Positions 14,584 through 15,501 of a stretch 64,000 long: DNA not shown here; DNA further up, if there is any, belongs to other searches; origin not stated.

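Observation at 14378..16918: Tandem Roadblock/LC7-like paralogs clustered with small membrane and secreted proteins, no obvious GTPase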

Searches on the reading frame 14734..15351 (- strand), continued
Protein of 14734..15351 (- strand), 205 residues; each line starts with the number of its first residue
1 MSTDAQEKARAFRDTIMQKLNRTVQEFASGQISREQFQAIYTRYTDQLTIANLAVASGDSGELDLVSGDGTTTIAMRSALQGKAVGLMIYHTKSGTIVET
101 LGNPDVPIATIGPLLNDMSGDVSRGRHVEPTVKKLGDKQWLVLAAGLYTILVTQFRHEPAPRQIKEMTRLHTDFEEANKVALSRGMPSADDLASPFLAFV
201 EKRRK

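Call 42: find_encoding_contigs(protein=P0001, flank=3000, max_places=3)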
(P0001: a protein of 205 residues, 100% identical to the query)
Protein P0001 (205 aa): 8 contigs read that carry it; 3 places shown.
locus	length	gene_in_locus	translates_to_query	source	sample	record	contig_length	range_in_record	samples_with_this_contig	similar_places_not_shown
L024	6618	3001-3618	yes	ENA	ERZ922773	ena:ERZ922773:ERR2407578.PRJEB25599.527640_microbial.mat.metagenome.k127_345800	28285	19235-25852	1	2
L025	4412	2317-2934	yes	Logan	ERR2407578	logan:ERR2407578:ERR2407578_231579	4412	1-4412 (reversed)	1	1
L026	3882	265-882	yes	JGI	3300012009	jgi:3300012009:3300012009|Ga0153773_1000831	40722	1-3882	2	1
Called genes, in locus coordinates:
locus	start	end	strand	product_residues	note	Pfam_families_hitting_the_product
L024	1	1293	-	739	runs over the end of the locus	PF08487:VIT, PF05762:VWA_CoxE (weak), PF00092:VWA, PF13768:VWA_3, PF13519:VWA_2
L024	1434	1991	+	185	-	-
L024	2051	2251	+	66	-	-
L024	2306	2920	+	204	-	-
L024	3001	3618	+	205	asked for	-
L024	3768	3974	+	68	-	-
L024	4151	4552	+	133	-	-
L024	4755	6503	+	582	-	PF00890:FAD_binding_2, PF01266:DAO, PF03486:HI0933_like (faint), PF07992:Pyr_redox_2 (weak), PF02910:Succ_DH_flav_C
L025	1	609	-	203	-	?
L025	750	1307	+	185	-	-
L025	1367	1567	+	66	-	-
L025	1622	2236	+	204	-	-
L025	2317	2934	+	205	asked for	-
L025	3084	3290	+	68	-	-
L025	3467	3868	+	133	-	-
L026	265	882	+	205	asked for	-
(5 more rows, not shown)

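Call 48: fold_search(model_id=the predicted structure, library=pdb)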
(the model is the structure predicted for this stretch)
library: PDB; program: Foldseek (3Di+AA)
matches with E <= 10: 962; with E <= 0.001: 1
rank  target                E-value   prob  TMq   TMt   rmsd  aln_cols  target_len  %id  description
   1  7t3b_G                6.1e-04  1.00  0.38  0.57   8.6       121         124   10  GATOR1-RAG-RAGULATOR - GAP Complex (released 2022-04-06)
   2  2gnx                  1.5e-03  0.99  0.32  0.24  17.7       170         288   12  X-ray structure of a hypothetical protein from Mouse Mm.209172 (released 2006-05-02)
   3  5x6v_B                1.7e-03  1.00  0.39  0.60   4.6       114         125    8  Crystal structure of human heteroheptameric complex (released 2017-12-06)
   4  6h5b_B                1.7e-03  1.00  0.35  0.51   9.4       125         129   18  Myxococcus xanthus MglA in complex with its GAP MglB and GTPgammaS (released 2019-11-27)
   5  7ct3                  1.8e-03  1.00  0.28  0.42   5.9       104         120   12  Crystal Structure of MglC from Myxococcus xanthus (released 2021-01-27)
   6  5y3a_G                2.2e-03  1.00  0.36  0.60   4.6        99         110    9  Crystal structure of Ragulator complex (p18 49-161) (released 2017-12-27)
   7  5x6u_B                2.9e-03  1.00  0.40  0.63   4.9       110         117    9  Crystal structure of human heteropentameric complex (released 2017-12-06)
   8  1j3w_C                2.9e-03  1.00  0.31  0.44   5.0       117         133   16  Structure of Gliding protein-mglB from Thermus Thermophilus HB8 (released 2004-04-13)
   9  7k58_F                3.1e-03  0.98  0.25  0.41  10.9       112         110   16  Structure of outer-arm dyneins bound to microtubule with microtubule binding state 1(MTBS-1) (released 2021-09-29)
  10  7t3a_O                3.5e-03  1.00  0.35  0.54   7.4       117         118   13  GATOR1-RAG-RAGULATOR - Inhibitory Complex (released 2022-04-06)
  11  9jue_A                3.5e-03  1.00  0.33  0.51   5.6       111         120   17  Roadblock3 homodimer structure from Candidatus Prometheoarchaeum syntrophicum strain MK-D1 (released 2024-10-16)
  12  1ifq_B                3.7e-03  1.00  0.38  0.57   5.6       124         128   11  Sec22b N-terminal domain (released 2001-05-02)
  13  8ti5                  3.7e-03  1.00  0.33  0.48   6.8       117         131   10  Crystal structure of Tyr p 36.0101 (released 2024-05-08)
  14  1ypr_A                3.7e-03  1.00  0.31  0.47   7.3       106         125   14  SACCHAROMYCES CEREVISIAE (YEAST) PROFILIN (released 1997-12-31)
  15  6h5b_C                3.7e-03  1.00  0.30  0.46   5.8       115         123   17  Myxococcus xanthus MglA in complex with its GAP MglB and GTPgammaS (released 2019-11-27)
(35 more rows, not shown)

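Call 51: search_protein_families(library=ncbifam, proteins=[window:14734-15351:-], max_evalue=1)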
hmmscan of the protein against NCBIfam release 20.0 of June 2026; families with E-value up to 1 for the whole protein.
window:14734-15351:- (205 aa): 0 families

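Call 52: search_protein_families(library=padloc, proteins=[window:14734-15351:-, P0031, P0120, L001:11385-12818:-, L010:4130-4846:-], max_evalue=0.01)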
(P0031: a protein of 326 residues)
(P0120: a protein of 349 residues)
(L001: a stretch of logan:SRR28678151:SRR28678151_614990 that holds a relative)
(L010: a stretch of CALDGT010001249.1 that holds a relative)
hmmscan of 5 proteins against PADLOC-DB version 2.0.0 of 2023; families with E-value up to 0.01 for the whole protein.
window:14734-15351:- (205 aa): 0 families

P0031 (326 aa): 6 families
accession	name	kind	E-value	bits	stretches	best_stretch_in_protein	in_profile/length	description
PDLC00418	ThsB1|ThsB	-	7.3e-06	23.9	1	32-91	57-116/155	TIR-like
PDLC00425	ThsB1|ThsB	-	2.5e-05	21.6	1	32-105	304-375/389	TIR-like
PDLC02012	SAVED5--SAVED_TIR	-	6.6e-05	20.2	1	4-60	31-88/404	-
PDLC02403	Aga_TIR-PNTD1-PNTD2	-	0.0011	16.1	1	14-97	31-118/443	Class I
PDLC00437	ThsB1|ThsB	-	0.0071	14.4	0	33-80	34-80/129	TIR-like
PDLC02371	PycTIR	-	0.0083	13.5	0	10-113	177-279/288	-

P0120 (349 aa): 8 families
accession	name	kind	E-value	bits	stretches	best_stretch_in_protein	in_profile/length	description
PDLC02012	SAVED5--SAVED_TIR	-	4e-08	30.8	1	5-77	15-89/404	-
PDLC05062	PDC-S66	-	1.3e-06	26.1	1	2-77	147-224/282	-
PDLC00434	ThsB1|ThsB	-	1.7e-05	22.1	1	4-83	139-220/396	TIR-like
PDLC00418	ThsB1|ThsB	-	6.1e-05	20.9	1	4-94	5-103/155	TIR-like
PDLC03239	MTase_II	-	0.0018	15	1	111-173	192-252/442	Type II methyltransferase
PDLC00425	ThsB1|ThsB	-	0.0043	14.2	1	3-88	251-344/389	TIR-like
PDLC00433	ThsB1|ThsB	-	0.0044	15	0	48-92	53-100/164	TIR-like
PDLC00436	ThsB1|ThsB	-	0.0054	14.2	0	3-79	35-116/183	TIR-like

L001:11385-12818:- (477 aa): 7 families
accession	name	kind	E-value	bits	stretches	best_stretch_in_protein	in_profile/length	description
PDLC02421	Aga_TIR-PNTD1-PNTD2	-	2.3e-10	38.2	1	12-121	5-120/430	Class I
PDLC02012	SAVED5--SAVED_TIR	-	5.9e-10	36.8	1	7-86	10-88/404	-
PDLC03957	bSEFIR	-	2.3e-09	35.6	1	91-152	132-198/412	-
PDLC05062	PDC-S66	-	2.2e-08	31.9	1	11-77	149-214/282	-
PDLC02403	Aga_TIR-PNTD1-PNTD2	-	6.3e-08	30.1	1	12-133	4-129/443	Class I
PDLC00434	ThsB1|ThsB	-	2.9e-06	24.6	1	11-103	139-231/396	TIR-like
PDLC02991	DarT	-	0.00038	18.4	1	224-352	58-176/196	-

L010:4130-4846:- (238 aa): 12 families
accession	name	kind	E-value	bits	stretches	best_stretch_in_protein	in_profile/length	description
PDLC02421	Aga_TIR-PNTD1-PNTD2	-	2.5e-18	64.4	1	3-134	5-139/430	Class I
PDLC02403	Aga_TIR-PNTD1-PNTD2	-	5.2e-18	63.3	1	3-140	4-144/443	Class I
PDLC05062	PDC-S66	-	8.3e-10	36.6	1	3-68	150-216/282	-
PDLC02012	SAVED5--SAVED_TIR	-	8.7e-10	36.2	1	3-76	15-89/404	-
PDLC02416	Aga_REase-TIR-PNTD1-PNTD2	-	8e-08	29.4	1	4-138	158-284/572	Class I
PDLC03957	bSEFIR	-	3.8e-07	28.3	1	3-64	40-104/412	-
PDLC00436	ThsB1|ThsB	-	2.1e-06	25.4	1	3-82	37-120/183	TIR-like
PDLC02400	Aga_TIR-PNTD1-PNTD2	-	4.6e-05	19.9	1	5-138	190-326/639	Class I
PDLC00417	ThsB1|ThsB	-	6.1e-05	20.7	1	3-75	168-241/303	TIR-like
PDLC00419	ThsB1|ThsB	-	0.00011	20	1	3-82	29-112/165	TIR-like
PDLC00434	ThsB1|ThsB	-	0.0019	15.3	1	3-80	140-218/396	TIR-like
PDLC03016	TIR-TM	-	0.0038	15.1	1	3-68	2-70/293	-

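Call 55: list_cluster_members(proteins=[P0012, P0020, P0031, P0048, P0069, P0100, P0104, P0120, P0153, P0160])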
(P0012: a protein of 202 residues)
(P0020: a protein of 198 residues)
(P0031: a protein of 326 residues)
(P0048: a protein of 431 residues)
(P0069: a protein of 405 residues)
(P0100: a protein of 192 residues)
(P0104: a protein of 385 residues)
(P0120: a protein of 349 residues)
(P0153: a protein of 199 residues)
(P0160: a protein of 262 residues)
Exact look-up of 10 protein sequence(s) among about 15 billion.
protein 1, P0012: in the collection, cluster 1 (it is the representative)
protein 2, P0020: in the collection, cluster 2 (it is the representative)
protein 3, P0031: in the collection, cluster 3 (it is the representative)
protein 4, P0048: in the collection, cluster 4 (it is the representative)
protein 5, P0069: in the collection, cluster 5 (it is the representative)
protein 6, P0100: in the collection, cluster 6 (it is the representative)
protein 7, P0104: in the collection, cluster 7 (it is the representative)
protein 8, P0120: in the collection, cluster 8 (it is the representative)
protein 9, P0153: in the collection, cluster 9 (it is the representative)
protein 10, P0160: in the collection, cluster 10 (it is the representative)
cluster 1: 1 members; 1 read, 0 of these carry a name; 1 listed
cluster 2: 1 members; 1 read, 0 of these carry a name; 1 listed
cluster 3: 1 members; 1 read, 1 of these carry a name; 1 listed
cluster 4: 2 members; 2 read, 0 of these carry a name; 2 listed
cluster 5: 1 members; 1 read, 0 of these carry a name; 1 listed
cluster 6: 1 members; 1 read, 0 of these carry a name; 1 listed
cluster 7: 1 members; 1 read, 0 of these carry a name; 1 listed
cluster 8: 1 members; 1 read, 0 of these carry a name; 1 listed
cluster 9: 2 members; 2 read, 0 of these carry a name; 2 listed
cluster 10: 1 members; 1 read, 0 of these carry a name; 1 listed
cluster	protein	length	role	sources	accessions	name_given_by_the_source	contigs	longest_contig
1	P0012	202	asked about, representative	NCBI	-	-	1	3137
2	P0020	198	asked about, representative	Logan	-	-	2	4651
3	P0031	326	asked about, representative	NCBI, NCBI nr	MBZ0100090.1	MAG: toll/interleukin-1 receptor domain-containing protein [Taibaiella sp.] | toll/interleukin-1 receptor domain-containing protein [Taibaiella sp.]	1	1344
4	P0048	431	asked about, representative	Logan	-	-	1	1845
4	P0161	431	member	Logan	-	-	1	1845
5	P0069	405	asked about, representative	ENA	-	-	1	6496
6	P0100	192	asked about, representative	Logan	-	-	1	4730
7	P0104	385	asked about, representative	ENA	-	-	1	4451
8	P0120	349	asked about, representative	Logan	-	-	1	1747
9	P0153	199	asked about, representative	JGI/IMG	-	-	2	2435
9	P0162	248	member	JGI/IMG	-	-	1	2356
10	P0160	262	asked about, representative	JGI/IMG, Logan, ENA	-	-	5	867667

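Call 56: find_encoding_contigs(protein=P0160, flank=8000, max_places=2)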
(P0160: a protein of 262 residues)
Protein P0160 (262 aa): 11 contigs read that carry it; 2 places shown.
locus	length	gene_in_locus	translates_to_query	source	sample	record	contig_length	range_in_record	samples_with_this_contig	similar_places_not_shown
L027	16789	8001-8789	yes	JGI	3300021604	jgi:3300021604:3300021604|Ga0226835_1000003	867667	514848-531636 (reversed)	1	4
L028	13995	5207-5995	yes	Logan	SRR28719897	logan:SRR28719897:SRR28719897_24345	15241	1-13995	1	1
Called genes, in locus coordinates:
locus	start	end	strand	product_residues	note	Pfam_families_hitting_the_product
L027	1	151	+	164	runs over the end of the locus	PF04238:DUF420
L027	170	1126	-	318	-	-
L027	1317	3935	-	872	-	PF00317:Ribonuc_red_lgN, PF02867:Ribonuc_red_lgC, PF12637:TSCPD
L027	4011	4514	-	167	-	PF22811:Zn_ribbon_NrdR, PF03477:ATP-cone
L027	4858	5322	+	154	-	PF01451:LMWPc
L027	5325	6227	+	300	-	PF03881:Fructosamin_kin, PF01636:APH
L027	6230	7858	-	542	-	PF01590:GAF, PF13185:GAF_2, PF13492:GAF_3, PF00211:Guanylate_cyc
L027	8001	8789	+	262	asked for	-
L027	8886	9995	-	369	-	PF00091:Tubulin, PF12327:FtsZ_C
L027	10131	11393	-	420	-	PF02491:SHS2_FTSA, PF06277:EutA (weak), PF06723:MreB_Mbl, PF11104:PilM_2 (weak), PF14450:FtsA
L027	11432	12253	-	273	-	PF08478:POTRA_1 (weak)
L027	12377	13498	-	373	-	PF01820:Dala_Dala_lig_N, PF02222:ATP-grasp, PF02786:CPSase_L_D2 (weak), PF07478:Dala_Dala_lig_C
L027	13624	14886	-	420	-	-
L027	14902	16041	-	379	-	PF01041:DegT_DnrJ_EryC1, PF00155:Aminotran_1_2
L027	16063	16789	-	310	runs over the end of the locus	PF00551:Formyl_trans_N, PF02911:Formyl_trans_C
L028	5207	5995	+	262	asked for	-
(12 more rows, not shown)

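Call 57: find_encoding_contigs(protein=P0010, flank=8000, max_places=2)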
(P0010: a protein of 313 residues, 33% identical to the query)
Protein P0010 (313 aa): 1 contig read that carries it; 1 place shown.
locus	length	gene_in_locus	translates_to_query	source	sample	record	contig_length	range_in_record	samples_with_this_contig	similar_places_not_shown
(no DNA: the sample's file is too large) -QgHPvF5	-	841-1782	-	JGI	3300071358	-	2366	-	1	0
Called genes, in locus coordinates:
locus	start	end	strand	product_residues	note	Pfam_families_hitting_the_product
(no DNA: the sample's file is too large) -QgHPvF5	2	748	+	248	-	?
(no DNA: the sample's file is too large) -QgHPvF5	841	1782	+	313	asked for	-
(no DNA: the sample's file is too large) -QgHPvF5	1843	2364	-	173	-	?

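Call 58: list_cluster_members(proteins=[P0023, P0040, P0045, P0053, P0062, P0077, P0093, P0107, P0127, P0138])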
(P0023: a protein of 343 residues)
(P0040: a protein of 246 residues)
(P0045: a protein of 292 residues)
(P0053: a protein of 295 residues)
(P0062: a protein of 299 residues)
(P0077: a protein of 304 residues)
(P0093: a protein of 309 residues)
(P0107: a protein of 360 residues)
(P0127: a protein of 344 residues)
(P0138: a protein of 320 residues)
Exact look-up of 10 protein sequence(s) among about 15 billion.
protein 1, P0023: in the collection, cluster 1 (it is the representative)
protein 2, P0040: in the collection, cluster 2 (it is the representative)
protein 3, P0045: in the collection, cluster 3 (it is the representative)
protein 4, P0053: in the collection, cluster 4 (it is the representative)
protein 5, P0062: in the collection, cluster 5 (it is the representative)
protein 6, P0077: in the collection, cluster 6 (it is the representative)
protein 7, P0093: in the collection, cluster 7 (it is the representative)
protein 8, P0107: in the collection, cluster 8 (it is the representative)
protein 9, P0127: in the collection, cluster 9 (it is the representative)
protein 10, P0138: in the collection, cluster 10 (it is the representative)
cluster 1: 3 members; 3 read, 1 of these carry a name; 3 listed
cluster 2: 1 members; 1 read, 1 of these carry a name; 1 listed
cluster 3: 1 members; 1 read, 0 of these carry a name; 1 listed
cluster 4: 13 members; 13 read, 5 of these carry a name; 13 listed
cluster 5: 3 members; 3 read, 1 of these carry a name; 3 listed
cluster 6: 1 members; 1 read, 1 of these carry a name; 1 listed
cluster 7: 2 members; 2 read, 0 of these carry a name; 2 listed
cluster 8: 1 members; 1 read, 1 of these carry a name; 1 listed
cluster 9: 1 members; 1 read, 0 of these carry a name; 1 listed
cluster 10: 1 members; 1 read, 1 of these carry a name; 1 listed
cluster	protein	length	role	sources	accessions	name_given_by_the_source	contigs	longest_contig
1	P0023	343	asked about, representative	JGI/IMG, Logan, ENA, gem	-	-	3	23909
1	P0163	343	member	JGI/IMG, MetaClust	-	\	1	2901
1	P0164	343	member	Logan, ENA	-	-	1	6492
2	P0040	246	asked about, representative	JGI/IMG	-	hypothetical protein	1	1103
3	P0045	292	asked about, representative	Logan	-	-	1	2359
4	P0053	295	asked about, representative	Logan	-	-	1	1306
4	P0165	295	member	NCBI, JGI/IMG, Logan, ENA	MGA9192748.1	MAG: hypothetical protein WBZ24_13540 [Anaerolineales bacterium] | hypothetical protein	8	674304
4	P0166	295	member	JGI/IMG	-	hypothetical protein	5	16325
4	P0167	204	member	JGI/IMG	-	hypothetical protein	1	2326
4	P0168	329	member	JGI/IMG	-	hypothetical protein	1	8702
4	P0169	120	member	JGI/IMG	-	hypothetical protein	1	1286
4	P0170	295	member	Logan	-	-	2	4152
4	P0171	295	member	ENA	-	-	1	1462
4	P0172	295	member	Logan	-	-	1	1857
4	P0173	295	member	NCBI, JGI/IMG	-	-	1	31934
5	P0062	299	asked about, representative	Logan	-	-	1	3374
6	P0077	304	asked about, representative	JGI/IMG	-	hypothetical protein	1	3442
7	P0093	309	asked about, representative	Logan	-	-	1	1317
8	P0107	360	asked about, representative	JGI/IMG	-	hypothetical protein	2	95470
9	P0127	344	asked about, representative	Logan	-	-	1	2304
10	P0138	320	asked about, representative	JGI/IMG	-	hypothetical protein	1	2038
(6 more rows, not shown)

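Call 59: find_encoding_contigs(protein=P0165, flank=8000, max_places=1)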
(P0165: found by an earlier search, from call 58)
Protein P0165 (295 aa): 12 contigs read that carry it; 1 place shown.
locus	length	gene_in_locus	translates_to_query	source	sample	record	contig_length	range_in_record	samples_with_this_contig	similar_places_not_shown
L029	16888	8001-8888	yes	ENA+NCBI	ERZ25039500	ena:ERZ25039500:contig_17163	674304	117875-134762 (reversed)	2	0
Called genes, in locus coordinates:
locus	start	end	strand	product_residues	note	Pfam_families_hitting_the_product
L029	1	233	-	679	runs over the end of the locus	PF22745:Nlig-Ia, PF01653:DNA_ligase_aden, PF03120:OB_DNA_ligase, PF03119:DNA_ligase_ZBD, PF14520:HHH_5 (weak), PF12826:HHH_2, PF14520:HHH_5 (weak), PF00533:BRCT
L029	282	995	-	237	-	PF00535:Glycos_transf_2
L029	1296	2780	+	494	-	PF00083:Sugar_tr (weak), PF07690:MFS_1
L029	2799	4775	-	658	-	PF06480:FtsH_ext, PF00004:AAA, PF07728:AAA_5 (weak), PF17862:AAA_lid_3, PF01434:Peptidase_M41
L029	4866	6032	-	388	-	PF01368:DHH (weak)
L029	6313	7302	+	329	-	PF12773:DZR (weak), PF13240:Zn_Ribbon_1 (weak), PF13248:Zn_ribbon_3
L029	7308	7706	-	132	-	PF01894:YjbQ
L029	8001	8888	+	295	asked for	-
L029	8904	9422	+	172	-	PF00025:Arf, PF00071:Ras, PF01926:MMR_HSR1 (weak), PF08477:Roc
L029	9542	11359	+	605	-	PF03600:CitMHS, PF02080:TrkA_C, PF00939:Na_sulph_symp, PF03600:CitMHS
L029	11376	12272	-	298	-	PF00892:EamA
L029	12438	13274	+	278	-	PF01063:Aminotran_4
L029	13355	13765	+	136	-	-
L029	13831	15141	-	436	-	-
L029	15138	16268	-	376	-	PF03816:LytR_cpsA_psr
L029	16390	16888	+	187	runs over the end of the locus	PF13489:Methyltransf_23 (weak), PF13847:Methyltransf_31 (weak), PF08241:Methyltransf_11, PF08242:Methyltransf_12 (weak), PF13649:Methyltransf_25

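Call 60: find_encoding_contigs(protein=P0107, flank=8000, max_places=1)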
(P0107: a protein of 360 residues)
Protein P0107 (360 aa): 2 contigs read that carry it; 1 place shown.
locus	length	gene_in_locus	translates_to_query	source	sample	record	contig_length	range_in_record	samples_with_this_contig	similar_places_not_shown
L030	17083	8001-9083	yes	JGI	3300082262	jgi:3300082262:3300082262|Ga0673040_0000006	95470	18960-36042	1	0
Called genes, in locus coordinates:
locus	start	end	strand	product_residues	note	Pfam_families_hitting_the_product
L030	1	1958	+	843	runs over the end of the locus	-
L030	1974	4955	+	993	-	PF01074:Glyco_hydro_38N, PF09261:Alpha-mann_mid, PF07748:Glyco_hydro_38C, PF17677:Glyco_hydro38C2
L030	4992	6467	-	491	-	PF12801:Fer4_5, PF25160:LdpA_Fe-S-bd (faint), PF12801:Fer4_5, PF12797:Fer4_2 (faint), PF13187:Fer4_9 (faint), PF13534:Fer4_17 (faint), PF14697:Fer4_21 (faint), PF00037:Fer4 (faint), +5 more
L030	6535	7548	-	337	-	PF04015:DUF362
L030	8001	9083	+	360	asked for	-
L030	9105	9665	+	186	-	PF00009:GTP_EFTU (weak), PF00025:Arf, PF00071:Ras, PF08477:Roc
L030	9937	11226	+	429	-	PF07690:MFS_1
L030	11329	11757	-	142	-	-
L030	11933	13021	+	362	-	PF06050:HGD-D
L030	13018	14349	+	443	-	PF06050:HGD-D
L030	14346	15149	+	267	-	PF01869:BcrAD_BadFG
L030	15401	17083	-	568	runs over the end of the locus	PF00501:AMP-binding, PF13193:AMP-binding_C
